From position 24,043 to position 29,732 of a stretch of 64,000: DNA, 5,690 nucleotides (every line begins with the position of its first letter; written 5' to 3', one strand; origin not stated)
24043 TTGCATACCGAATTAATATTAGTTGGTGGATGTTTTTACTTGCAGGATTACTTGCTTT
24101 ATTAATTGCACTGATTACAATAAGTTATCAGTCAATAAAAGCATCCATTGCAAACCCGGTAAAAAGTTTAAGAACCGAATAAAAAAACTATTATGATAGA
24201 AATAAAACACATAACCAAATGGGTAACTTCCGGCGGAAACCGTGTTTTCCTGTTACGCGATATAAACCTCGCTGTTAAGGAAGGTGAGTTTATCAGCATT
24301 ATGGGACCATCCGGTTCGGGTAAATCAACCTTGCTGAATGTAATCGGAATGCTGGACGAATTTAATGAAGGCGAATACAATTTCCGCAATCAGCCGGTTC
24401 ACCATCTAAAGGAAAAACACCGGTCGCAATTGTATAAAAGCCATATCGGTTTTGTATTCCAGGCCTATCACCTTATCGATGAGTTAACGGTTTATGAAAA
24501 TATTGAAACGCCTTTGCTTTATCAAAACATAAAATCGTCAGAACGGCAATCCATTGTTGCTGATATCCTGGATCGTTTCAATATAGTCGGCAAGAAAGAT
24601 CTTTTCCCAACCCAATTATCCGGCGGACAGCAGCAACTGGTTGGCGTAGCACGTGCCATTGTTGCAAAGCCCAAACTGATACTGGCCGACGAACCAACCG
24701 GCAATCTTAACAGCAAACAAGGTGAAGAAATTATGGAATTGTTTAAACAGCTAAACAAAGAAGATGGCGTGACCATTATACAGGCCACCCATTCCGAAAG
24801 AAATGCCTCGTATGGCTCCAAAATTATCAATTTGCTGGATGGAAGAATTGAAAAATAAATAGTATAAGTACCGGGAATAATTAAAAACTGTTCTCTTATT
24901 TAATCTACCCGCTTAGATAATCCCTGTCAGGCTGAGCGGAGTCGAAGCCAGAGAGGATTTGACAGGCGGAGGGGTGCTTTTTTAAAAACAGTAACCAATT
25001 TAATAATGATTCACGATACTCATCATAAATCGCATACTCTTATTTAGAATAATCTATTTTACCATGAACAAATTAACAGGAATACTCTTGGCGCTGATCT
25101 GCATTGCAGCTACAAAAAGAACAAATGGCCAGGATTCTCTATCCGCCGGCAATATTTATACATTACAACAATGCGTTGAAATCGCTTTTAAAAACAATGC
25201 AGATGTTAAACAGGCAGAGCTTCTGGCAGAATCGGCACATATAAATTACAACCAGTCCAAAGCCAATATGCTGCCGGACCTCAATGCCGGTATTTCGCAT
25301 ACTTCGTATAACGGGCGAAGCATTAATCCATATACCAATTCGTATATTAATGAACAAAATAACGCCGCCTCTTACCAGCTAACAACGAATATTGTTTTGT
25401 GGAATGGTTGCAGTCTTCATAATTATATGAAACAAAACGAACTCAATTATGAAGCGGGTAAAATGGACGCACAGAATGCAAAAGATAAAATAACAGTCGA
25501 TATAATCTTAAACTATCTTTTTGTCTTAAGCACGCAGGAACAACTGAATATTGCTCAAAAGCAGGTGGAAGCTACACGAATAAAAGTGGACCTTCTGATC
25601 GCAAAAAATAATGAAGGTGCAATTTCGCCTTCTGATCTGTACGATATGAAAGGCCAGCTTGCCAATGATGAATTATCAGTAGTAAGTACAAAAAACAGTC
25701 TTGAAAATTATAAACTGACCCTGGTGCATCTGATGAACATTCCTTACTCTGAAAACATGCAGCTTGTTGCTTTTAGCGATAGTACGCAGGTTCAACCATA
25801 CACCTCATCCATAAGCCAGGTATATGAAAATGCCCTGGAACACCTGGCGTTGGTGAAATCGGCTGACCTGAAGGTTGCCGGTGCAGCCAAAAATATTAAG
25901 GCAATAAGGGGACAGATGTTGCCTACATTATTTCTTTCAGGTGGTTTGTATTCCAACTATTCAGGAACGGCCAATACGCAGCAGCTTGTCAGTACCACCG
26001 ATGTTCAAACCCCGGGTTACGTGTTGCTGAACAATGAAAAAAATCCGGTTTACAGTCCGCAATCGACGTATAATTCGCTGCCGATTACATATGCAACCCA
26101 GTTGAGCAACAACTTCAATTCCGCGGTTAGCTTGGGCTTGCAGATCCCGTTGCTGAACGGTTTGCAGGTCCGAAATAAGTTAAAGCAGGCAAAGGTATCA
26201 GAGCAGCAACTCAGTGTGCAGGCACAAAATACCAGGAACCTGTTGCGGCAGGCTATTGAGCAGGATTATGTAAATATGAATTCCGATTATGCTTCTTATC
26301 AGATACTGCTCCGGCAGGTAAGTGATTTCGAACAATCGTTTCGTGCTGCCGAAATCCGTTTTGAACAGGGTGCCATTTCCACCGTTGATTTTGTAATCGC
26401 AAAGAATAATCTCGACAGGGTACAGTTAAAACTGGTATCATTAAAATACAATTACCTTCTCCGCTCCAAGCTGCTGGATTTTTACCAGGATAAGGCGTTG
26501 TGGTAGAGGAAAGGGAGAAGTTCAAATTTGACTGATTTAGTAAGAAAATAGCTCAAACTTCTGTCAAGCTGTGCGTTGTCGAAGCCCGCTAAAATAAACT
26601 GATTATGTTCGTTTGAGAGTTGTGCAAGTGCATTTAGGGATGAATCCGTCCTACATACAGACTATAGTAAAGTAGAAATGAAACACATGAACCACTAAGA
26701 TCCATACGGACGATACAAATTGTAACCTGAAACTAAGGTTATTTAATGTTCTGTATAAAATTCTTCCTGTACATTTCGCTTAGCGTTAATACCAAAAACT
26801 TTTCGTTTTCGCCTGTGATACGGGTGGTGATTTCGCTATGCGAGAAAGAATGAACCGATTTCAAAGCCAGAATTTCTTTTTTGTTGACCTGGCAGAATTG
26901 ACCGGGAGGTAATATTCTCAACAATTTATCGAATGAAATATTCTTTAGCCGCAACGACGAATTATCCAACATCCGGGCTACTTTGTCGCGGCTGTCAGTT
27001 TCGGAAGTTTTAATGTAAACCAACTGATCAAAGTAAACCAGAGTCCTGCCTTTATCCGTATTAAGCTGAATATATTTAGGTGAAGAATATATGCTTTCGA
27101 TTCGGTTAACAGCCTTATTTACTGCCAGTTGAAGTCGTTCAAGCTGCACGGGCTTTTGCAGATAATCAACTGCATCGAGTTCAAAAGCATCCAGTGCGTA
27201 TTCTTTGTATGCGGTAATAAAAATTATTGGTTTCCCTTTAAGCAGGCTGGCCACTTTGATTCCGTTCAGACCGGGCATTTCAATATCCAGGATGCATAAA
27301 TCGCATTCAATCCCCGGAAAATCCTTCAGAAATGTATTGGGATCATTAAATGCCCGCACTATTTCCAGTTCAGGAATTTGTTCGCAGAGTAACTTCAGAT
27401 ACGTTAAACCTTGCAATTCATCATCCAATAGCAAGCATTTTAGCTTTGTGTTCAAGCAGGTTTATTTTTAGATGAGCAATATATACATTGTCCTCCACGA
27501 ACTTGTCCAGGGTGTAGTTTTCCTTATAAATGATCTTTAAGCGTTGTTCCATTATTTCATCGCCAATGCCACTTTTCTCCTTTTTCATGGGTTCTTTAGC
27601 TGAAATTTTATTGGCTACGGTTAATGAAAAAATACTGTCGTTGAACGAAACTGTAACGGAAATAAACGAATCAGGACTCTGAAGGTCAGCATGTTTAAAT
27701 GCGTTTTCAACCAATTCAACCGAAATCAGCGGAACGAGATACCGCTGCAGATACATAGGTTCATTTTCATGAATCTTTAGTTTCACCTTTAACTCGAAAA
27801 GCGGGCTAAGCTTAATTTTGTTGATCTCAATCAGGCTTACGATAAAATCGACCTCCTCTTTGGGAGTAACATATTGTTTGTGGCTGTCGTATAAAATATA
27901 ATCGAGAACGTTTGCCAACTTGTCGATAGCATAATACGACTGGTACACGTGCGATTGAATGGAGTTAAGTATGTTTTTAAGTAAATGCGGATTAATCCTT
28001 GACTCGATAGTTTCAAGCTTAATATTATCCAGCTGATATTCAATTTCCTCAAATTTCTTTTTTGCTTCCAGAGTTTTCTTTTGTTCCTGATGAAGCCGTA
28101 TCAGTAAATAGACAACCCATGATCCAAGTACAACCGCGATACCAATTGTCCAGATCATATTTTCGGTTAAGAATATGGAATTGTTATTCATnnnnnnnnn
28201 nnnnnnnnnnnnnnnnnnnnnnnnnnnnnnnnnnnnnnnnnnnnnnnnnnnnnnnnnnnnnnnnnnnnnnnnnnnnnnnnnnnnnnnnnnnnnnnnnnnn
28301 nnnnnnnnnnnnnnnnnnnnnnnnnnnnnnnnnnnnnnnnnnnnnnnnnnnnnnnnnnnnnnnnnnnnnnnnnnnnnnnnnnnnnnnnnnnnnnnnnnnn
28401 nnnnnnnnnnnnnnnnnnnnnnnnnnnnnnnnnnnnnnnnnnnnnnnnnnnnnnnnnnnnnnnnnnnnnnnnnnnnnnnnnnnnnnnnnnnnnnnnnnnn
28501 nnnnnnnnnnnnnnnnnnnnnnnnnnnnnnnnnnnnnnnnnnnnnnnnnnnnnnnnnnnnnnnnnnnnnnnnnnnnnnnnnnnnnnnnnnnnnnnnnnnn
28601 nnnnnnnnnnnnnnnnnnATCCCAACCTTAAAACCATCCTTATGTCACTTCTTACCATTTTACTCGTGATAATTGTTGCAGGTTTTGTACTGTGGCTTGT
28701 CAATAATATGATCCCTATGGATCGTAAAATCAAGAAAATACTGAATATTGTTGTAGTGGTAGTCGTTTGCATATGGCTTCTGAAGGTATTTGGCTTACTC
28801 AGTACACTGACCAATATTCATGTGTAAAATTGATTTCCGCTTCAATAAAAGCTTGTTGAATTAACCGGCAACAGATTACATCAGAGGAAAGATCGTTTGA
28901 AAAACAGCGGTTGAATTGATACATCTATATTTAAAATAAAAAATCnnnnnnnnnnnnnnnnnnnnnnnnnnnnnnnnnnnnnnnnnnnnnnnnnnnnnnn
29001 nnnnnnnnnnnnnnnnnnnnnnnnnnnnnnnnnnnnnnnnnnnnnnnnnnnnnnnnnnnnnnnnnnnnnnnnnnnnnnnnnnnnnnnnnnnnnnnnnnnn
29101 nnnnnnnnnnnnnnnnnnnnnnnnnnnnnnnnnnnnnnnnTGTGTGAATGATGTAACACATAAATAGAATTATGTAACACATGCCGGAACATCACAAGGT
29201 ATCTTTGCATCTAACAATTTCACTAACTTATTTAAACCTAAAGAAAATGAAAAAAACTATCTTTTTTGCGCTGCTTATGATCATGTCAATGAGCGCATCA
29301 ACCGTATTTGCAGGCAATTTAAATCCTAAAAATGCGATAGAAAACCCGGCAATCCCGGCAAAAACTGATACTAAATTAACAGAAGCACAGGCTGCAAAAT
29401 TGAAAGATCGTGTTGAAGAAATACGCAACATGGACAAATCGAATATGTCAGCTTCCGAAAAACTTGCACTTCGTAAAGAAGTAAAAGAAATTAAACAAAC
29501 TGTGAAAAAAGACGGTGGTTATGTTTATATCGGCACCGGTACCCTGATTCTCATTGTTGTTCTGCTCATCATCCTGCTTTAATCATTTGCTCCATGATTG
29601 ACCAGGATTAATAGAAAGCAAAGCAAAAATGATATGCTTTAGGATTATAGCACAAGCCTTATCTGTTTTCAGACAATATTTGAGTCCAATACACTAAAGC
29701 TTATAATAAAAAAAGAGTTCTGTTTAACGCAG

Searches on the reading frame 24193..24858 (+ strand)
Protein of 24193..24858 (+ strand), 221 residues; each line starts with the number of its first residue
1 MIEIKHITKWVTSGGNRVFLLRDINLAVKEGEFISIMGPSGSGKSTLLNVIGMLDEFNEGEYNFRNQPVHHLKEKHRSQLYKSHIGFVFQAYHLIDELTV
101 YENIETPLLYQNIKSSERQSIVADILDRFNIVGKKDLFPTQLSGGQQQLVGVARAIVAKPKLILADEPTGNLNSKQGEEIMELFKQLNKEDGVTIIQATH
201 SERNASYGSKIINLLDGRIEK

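Call 35: search_protein_families(library=pfam, proteins=[window:24193-24858:+], max_evalue=0.001)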
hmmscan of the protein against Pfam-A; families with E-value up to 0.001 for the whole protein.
window:24193-24858:+ (221 aa): 4 families
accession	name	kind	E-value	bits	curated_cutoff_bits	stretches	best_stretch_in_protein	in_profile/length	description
PF00005.33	ABC_tran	-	2e-33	116.3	25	1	21-169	1-136/137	ABC transporter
PF13304.12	AAA_21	-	4.1e-09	37.4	27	0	35-95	3-67/304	AAA domain, putative AbiEii toxin, Type IV TA system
PF02463.25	SMC_N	-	5.5e-06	26.4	40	1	31-202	24-199/220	RecF/RecN/SMC N terminal domain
PF13555.12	AAA_29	-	0.00044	20.4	27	1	31-49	23-40/61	P-loop containing region of AAA domain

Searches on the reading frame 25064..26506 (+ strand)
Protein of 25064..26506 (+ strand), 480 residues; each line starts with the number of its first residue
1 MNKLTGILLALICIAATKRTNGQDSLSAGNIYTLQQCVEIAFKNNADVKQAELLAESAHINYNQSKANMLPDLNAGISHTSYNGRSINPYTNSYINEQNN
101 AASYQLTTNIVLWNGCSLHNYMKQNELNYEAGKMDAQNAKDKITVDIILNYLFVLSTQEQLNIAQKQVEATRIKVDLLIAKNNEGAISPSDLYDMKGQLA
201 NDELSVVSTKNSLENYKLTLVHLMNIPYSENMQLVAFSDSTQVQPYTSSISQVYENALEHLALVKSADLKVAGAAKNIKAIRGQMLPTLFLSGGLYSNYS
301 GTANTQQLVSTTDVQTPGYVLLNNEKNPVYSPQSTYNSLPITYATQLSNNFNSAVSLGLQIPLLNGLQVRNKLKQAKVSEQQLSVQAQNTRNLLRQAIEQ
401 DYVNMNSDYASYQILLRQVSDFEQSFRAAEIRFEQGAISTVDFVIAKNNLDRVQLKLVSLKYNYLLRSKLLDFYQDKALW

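Call 35: search_protein_families(library=pfam, proteins=[window:25064-26506:+], max_evalue=0.001)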
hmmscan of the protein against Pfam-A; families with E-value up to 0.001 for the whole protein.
window:25064-26506:+ (480 aa): 1 family
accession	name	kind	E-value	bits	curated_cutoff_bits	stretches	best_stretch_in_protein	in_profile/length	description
PF02321.23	OEP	-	1.3e-50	172.3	22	2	251-466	2-177/187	Outer membrane efflux protein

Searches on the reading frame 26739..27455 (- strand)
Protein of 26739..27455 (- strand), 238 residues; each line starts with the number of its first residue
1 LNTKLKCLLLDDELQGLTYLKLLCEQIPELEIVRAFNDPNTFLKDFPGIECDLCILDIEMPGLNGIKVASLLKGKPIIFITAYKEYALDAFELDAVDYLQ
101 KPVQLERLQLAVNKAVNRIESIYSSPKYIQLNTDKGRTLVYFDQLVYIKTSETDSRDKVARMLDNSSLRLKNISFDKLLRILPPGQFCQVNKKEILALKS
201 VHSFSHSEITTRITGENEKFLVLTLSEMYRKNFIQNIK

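Call 8: search_protein_families(library=pfam, proteins=[window:26739-27455:-], max_evalue=0.01)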
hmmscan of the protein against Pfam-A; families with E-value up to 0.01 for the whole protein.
window:26739-27455:- (238 aa): 1 family
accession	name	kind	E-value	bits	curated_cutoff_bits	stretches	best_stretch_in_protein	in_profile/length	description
PF00072.30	Response_reg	-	4.5e-17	62.6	30.2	1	8-112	2-110/111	Response regulator receiver domain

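Call 37: search_protein_families(library=pfam, proteins=[window:26739-27455:-], max_evalue=10)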
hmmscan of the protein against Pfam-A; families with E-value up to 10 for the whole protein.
window:26739-27455:- (238 aa): 2 families
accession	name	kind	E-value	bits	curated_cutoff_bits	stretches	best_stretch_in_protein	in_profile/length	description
PF00072.30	Response_reg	-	4.5e-17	62.6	30.2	1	8-112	2-110/111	Response regulator receiver domain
PF25383.1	PH_alsin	-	0.12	12.6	40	1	166-237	25-100/110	Alsin PH-like domain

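Call 69: search_protein_families(library=ncbifam, proteins=[window:26739-27455:-], max_evalue=0.001)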
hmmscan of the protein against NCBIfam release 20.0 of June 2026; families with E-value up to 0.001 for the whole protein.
window:26739-27455:- (238 aa): 46 families (the best 25 are shown)
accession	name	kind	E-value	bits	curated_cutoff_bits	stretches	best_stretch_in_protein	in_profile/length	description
NF008677.0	PRK11697.1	equivalog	5.4e-21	75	246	1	5-118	2-118/238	two-component system response regulator BtsR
NF010684.1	PRK14084.1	equivalog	8.6e-15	55.1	375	1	6-121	2-121/254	response regulator transcription factor LytR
NF051850.1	RespRegRprY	equivalog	1.5e-11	44.2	370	1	1-121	1-125/234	response regulator transcription factor RprY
NF001965.0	PRK00742.1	subfamily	4.6e-11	42.5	293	1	4-125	3-133/357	chemotaxis-specific protein-glutamate methyltransferase CheB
NF040749.1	tetrathio_RR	equivalog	7.5e-11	42.1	290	1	9-122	4-121/191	tetrathionate respiration response regulator TtrR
NF008469.0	PRK11361.1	equivalog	2.1e-10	39.9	714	1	33-117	31-121/461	acetoacetate metabolism transcriptional regulator AtoC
NF045944.1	ResRegRpaBCyano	equivalog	8e-10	38.5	330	1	37-206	28-187/229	response regulator transcription factor RpaB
NF006900.1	PRK09390.1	equivalog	1e-09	38.3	255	1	4-121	4-125/203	response regulator FixJ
NF053854.1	RespRegPhoBBctds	equivalog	4.1e-09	36.1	270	1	50-124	41-123/225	two-component system response regulator PhoB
NF047793.1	ResRegPgtA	equivalog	7.3e-08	31.6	650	1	3-123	4-128/414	two-component system response regulator PgtA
NF041946.1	LuxO_transreg_Vib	equivalog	1.7e-07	30.4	800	1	43-121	33-117/463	quorum-sensing sigma-54 dependent transcriptional regulator LuxO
TIGR01818.1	ntrC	equivalog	3.1e-07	29.6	558.6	1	33-122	25-120/463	nitrogen regulation protein NR(I)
TIGR01387.1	cztR_silR_copR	subfamily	5.9e-07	29.3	279.2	1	49-141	41-140/218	heavy metal response regulator transcription factor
NF041733.1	resp_reg_CseB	equivalog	9.1e-07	28.5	350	1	33-149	27-147/228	two-component system response regulator CseB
NF040689.1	MtrAB_MtrA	equivalog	9.6e-07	28.4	300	1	36-119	28-116/219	MtrAB system response regulator MtrA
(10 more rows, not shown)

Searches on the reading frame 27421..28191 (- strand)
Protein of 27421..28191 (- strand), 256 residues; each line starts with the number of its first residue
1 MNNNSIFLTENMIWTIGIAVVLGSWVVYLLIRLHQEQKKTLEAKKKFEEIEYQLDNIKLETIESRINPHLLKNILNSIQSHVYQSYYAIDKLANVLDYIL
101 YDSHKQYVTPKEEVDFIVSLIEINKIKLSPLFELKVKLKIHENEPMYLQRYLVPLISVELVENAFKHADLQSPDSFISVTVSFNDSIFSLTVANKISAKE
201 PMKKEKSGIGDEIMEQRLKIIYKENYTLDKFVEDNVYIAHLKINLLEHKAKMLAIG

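Call 8: search_protein_families(library=pfam, proteins=[window:27421-28191:-], max_evalue=0.01)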
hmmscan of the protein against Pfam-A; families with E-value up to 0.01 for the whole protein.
window:27421-28191:- (256 aa): 1 family
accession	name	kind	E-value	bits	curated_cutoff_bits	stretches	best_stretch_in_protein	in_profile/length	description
PF06580.19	His_kinase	-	6.9e-12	45.9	25.2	1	58-128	2-77/81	Histidine kinase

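Call 37: search_protein_families(library=pfam, proteins=[window:27421-28191:-], max_evalue=10)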
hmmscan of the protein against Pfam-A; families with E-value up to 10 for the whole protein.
window:27421-28191:- (256 aa): 2 families
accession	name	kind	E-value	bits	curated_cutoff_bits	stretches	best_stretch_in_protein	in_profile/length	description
PF06580.19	His_kinase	-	6.9e-12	45.9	25.2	1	58-128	2-77/81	Histidine kinase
PF12132.13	DUF3587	-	0.11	12.3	25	1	43-96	69-122/201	Protein of unknown function (DUF3587)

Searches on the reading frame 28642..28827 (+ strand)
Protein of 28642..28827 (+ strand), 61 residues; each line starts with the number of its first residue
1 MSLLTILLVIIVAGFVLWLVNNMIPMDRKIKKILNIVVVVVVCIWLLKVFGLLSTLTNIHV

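Call 37: search_protein_families(library=pfam, proteins=[window:28642-28827:+], max_evalue=10)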
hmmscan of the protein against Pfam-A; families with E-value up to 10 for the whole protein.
window:28642-28827:+ (61 aa): 13 families
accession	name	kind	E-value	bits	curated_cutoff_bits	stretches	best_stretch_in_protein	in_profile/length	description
PF09574.15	DUF2374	-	0.024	14.9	27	1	37-51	26-40/42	Protein of unknown function (Duf2374)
PF19084.5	DUF5775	-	0.028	15.2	28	1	23-48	1-26/81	Family of unknown function (DUF5775)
PF11346.13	DUF3149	-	0.028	14.4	23.2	1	1-19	12-30/40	Protein of unknown function (DUF3149)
PF07670.19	Gate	-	0.27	12.2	29.6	1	31-58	2-29/104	Nucleoside recognition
PF06570.16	DUF1129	-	0.28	11.2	29.1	1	3-56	114-171/207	Protein of unknown function (DUF1129)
PF05313.17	Pox_P21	-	0.58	10.2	27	1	5-51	121-166/189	Poxvirus P21 membrane protein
PF00060.32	Lig_chan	-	0.77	10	30.8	1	4-45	6-48/146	Ligand-gated ion channel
PF20444.3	DUF6703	-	1.7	9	23.8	1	7-45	76-115/122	Family of unknown function (DUF6703)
PF25392.1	MS_channel_TM1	-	2.6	8.6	27.1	1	29-54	50-75/79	Mechanosensitive ion channel, transmembrane helix 1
PF14055.11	NVEALA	-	3.7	7.8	27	1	28-46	2-20/62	NVEALA protein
PF00122.25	E1-E2_ATPase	-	6.4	6.7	28.1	1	23-56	108-141/181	E1-E2 ATPase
PF24431.1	DUF7554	-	7.4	7.4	25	0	3-47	9-57/60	Family of unknown function (DUF7554)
PF12725.13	DUF3810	-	9.2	6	28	1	2-49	23-76/311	Protein of unknown function (DUF3810)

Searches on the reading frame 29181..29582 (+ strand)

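Call 8: search_protein_families(library=pfam, proteins=[window:29181-29582:+], max_evalue=0.01)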
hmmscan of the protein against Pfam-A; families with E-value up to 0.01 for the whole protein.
window:29181-29582:+ (133 aa): 0 families

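Call 37: search_protein_families(library=pfam, proteins=[window:29181-29582:+], max_evalue=10)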
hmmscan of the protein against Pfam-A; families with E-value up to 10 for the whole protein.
window:29181-29582:+ (133 aa): 3 families
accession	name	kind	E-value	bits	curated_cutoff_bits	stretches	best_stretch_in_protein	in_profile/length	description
PF04871.18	Uso1_p115_C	-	0.015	16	28.4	1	51-110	4-64/121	Uso1 / p115 like vesicle tethering protein, C terminal region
PF19788.4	DUF6272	-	0.062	13.4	26.6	1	67-103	65-100/134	Family of unknown function (DUF6272)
PF09720.15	Unstab_antitox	-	0.18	12.3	23.3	1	63-83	23-43/54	Putative addiction module component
